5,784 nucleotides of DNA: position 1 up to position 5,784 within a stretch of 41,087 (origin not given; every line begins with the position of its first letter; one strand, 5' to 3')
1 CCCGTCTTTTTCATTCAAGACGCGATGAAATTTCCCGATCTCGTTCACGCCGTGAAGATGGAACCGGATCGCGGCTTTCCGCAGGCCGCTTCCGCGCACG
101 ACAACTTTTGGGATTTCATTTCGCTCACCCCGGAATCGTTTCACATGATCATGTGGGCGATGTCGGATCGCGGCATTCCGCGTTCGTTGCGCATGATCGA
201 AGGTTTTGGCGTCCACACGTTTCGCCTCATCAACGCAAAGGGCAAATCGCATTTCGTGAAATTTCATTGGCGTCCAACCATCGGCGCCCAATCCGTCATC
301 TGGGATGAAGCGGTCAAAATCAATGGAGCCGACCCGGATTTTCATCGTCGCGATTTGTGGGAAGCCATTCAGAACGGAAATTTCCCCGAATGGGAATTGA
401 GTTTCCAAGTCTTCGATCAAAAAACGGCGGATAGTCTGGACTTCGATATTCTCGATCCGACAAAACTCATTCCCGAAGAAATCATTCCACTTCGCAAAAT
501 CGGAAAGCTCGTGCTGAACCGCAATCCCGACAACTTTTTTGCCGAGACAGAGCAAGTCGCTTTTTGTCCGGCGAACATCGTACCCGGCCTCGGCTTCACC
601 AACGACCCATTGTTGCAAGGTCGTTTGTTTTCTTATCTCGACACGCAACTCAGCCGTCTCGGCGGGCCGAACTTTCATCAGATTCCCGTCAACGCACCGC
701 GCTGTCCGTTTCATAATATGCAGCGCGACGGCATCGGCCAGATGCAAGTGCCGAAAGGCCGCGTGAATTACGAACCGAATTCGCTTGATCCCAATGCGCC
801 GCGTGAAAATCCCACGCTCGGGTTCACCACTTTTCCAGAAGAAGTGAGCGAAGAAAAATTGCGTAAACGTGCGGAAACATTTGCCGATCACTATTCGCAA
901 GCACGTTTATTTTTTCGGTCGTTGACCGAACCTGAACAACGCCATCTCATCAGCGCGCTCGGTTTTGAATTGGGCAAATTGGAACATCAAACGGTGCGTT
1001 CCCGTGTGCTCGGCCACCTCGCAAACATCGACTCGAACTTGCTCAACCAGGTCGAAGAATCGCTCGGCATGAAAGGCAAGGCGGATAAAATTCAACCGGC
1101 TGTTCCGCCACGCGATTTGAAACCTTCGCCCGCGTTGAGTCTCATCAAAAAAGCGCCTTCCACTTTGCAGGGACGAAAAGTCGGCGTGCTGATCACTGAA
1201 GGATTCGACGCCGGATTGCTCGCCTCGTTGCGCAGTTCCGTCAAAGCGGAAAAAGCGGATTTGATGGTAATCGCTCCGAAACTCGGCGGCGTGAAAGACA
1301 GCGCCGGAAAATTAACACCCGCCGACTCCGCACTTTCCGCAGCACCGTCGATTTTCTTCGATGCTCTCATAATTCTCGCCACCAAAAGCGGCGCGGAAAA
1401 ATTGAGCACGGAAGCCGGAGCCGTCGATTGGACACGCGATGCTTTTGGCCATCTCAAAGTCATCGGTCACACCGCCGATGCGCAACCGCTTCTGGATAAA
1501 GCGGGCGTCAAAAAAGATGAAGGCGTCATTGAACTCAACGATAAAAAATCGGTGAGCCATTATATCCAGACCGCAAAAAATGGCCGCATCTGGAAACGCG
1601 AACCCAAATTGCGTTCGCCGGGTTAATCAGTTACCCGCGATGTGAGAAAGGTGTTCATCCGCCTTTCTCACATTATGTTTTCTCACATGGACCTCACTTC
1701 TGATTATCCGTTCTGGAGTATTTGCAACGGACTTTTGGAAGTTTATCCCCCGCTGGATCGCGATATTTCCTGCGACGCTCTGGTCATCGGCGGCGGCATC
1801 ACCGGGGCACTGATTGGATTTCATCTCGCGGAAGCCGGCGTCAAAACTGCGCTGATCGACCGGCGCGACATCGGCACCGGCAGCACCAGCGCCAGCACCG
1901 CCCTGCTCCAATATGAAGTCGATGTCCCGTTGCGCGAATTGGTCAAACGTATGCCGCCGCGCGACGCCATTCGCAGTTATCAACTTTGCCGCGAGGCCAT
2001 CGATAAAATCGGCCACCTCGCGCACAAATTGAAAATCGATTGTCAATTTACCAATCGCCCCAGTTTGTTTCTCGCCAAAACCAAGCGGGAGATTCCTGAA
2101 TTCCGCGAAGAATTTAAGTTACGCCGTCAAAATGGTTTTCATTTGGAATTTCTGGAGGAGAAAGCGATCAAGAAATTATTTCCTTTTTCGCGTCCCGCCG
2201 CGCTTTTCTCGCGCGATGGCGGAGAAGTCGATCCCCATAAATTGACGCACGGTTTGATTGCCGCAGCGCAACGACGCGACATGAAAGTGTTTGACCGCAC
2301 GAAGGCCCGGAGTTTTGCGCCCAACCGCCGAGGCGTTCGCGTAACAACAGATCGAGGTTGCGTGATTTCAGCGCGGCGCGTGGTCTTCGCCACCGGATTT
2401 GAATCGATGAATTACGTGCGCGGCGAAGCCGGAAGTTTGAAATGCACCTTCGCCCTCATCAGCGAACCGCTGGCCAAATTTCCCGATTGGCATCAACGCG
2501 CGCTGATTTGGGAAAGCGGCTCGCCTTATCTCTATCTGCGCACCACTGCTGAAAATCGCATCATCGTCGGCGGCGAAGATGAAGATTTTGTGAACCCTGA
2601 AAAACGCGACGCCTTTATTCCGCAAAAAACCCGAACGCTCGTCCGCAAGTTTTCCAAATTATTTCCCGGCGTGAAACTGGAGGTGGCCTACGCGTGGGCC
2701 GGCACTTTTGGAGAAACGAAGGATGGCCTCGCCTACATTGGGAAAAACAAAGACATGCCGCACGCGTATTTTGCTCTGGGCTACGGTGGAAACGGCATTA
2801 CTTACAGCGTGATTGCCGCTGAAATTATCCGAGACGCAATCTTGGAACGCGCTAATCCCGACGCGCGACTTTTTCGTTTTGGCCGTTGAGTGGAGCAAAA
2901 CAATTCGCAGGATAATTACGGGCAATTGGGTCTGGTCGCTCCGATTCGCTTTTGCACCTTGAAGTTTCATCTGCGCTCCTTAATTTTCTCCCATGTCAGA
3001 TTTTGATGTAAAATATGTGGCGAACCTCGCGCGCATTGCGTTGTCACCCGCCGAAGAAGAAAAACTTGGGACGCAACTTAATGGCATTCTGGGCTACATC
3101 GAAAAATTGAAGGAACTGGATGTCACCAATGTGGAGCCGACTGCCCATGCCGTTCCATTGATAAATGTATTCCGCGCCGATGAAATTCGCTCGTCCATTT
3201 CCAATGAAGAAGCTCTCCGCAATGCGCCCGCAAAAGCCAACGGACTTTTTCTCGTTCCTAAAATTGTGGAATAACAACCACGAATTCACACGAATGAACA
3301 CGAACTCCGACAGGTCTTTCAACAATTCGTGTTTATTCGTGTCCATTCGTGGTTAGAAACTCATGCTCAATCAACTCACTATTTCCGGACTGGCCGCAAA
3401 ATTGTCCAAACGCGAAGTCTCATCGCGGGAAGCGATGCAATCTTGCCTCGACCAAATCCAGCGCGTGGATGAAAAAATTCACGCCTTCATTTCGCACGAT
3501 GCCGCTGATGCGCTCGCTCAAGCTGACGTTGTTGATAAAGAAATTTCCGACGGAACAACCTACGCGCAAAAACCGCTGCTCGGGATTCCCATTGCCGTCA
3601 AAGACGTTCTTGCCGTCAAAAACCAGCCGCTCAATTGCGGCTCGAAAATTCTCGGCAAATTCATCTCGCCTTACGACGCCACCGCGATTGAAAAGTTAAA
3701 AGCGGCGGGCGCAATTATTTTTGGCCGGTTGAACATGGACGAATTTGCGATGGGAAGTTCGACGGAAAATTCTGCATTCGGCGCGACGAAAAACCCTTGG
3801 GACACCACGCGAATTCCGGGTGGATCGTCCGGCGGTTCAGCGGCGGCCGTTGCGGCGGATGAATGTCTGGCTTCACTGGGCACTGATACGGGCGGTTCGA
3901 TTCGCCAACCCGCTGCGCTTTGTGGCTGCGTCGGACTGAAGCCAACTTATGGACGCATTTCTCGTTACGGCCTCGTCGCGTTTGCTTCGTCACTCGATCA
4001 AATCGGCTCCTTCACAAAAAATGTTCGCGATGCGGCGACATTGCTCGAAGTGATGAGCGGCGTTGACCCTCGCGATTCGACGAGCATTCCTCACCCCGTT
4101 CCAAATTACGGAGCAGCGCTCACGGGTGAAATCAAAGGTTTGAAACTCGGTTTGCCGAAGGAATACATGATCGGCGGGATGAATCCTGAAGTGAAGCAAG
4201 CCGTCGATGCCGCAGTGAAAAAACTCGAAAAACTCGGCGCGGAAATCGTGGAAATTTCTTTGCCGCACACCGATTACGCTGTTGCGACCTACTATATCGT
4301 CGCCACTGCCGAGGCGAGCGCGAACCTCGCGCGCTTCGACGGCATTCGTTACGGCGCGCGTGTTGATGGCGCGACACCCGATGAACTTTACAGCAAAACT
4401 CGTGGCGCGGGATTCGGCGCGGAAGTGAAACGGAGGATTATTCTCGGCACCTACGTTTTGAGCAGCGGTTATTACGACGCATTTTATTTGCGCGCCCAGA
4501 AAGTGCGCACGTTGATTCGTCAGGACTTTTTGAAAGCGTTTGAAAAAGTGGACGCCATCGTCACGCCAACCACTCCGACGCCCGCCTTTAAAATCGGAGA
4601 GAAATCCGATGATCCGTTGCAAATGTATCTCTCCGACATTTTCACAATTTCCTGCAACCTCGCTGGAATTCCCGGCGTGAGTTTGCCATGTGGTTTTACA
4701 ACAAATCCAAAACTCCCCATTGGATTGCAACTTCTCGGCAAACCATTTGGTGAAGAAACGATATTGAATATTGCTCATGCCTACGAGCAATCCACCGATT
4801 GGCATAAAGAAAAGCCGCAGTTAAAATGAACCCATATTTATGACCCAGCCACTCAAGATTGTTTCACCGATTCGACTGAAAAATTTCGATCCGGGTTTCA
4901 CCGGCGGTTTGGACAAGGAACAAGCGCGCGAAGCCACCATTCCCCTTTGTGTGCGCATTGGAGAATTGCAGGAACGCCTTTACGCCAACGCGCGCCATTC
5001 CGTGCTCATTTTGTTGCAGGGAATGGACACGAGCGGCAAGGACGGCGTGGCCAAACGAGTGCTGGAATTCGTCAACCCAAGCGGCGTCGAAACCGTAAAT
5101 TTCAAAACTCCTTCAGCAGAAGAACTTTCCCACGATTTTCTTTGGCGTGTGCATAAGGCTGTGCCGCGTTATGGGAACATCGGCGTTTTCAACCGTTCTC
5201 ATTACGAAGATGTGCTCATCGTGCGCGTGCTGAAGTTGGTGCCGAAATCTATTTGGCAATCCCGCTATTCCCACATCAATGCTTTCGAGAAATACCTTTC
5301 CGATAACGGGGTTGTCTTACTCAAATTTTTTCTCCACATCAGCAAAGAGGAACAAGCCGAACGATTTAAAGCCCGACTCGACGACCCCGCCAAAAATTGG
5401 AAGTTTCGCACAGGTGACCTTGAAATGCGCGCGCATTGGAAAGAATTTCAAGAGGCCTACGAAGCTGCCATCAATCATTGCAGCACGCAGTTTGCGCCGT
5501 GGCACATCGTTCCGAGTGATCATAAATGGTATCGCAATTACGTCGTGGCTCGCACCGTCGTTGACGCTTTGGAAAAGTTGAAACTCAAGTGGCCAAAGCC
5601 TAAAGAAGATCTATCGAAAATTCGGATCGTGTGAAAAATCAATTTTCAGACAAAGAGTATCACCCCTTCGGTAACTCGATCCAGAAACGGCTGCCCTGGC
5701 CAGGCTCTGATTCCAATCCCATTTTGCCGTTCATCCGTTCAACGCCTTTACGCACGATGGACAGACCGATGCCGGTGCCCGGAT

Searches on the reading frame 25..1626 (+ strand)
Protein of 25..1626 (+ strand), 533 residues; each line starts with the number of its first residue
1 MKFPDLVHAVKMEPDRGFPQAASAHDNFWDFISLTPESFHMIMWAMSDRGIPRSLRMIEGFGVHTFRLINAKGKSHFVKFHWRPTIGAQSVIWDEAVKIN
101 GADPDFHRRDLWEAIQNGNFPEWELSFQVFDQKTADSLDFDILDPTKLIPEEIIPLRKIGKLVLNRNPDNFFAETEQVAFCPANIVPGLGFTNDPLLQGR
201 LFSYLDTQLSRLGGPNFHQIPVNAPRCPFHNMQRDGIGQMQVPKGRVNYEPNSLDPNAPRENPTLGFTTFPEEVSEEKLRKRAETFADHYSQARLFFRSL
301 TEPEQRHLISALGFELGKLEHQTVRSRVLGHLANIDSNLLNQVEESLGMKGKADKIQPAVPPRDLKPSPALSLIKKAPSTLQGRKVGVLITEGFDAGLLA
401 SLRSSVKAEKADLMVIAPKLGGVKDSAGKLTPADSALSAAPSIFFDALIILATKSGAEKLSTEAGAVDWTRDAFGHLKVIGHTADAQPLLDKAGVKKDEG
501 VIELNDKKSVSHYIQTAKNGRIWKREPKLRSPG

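Call 18: search_protein_families(library=pfam, proteins=[window:25-1626:+], max_evalue=0.0001)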
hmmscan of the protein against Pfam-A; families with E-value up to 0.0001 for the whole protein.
window:25-1626:+ (533 aa): 3 families
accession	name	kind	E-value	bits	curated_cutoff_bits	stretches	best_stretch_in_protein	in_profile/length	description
PF00199.24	Catalase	-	1.3e-109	367.2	25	1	1-255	132-382/383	Catalase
PF06628.17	Catalase-rel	-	1.2e-20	73.9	30.1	1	284-347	2-65/65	Catalase-related immune-responsive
PF18011.7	Catalase_C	-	6.6e-12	45.7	24.6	1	382-526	1-149/150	C-terminal domain found in long catalases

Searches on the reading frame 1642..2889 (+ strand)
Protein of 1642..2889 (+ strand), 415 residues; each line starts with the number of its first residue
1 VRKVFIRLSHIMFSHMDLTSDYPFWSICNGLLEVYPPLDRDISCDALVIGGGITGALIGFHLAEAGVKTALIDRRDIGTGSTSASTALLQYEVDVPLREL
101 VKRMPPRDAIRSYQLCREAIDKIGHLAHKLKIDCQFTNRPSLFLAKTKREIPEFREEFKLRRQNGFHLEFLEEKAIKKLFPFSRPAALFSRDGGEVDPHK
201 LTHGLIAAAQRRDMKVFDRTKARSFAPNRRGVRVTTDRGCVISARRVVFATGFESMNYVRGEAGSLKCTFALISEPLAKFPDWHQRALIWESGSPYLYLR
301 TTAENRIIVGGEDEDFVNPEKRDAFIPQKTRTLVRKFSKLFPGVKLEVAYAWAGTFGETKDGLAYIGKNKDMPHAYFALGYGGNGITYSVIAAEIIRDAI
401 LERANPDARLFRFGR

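Call 18: search_protein_families(library=pfam, proteins=[window:1642-2889:+], max_evalue=0.0001)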
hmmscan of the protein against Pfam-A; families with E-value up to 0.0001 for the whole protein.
window:1642-2889:+ (415 aa): 3 families
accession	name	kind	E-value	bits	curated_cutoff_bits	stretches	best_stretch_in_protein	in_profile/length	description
PF01266.30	DAO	-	9.2e-65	219.9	27.9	1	45-398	1-352/353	FAD dependent oxidoreductase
PF07992.20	Pyr_redox_2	-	5.7e-05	23.1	26.1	0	46-108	3-58/291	Pyridine nucleotide-disulphide oxidoreductase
PF13450.12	NAD_binding_8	-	6.6e-05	23.6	21.9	0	48-96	1-48/68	NAD(P)-binding Rossmann-like domain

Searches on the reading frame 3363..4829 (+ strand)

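Call 18: search_protein_families(library=pfam, proteins=[window:3363-4829:+], max_evalue=0.0001)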
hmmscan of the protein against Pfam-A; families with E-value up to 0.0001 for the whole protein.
window:3363-4829:+ (488 aa): 1 family
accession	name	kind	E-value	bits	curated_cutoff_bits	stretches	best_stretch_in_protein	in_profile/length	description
PF01425.27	Amidase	-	2.4e-157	525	27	1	23-468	1-445/445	Amidase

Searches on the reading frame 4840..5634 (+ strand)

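Call 18: search_protein_families(library=pfam, proteins=[window:4840-5634:+], max_evalue=0.0001)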
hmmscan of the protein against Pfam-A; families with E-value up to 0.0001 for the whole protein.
window:4840-5634:+ (264 aa): 1 family
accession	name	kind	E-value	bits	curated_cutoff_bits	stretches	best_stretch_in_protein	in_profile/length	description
PF03976.20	PPK2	-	1.2e-69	234.8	22.3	1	24-247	2-224/229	Polyphosphate kinase 2 (PPK2)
